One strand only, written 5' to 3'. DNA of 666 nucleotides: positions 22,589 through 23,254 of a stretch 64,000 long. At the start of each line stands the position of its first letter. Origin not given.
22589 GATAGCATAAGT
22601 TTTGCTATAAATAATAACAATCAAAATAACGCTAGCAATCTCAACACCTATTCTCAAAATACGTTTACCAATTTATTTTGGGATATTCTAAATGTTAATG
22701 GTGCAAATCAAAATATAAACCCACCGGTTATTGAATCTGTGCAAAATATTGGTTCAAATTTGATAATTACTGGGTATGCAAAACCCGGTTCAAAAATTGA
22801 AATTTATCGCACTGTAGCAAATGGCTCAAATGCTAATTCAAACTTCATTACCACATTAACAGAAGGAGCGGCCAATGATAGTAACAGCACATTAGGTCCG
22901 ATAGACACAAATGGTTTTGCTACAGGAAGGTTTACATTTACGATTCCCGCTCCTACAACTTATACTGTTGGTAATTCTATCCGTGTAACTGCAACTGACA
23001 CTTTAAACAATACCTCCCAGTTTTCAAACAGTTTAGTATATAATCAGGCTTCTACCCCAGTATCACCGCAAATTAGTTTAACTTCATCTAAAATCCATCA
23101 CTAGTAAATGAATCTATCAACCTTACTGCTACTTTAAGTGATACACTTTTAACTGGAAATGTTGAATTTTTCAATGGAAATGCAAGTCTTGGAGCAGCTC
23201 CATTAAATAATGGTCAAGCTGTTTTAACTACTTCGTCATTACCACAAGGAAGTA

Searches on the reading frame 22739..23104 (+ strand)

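Call 10: search_protein_families(library=ncbifam, proteins=[window:22739-23104:+])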
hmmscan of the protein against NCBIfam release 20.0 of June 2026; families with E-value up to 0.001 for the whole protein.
window:22739-23104:+ (121 aa): 0 families

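Call 31: search_protein_families(library=pfam, proteins=[window:22739-23104:+], max_evalue=0.01)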
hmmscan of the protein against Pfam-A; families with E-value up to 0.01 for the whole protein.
window:22739-23104:+ (121 aa): 1 family
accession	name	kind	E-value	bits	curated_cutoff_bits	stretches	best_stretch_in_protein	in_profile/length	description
PF17936.7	Big_6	-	2.3e-05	25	27.6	0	61-95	44-76/83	Bacterial Ig domain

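Call 96: search_protein_families(library=padloc, proteins=[window:22739-23104:+], max_evalue=0.001)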
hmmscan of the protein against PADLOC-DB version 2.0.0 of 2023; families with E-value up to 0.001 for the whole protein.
window:22739-23104:+ (121 aa): 0 families
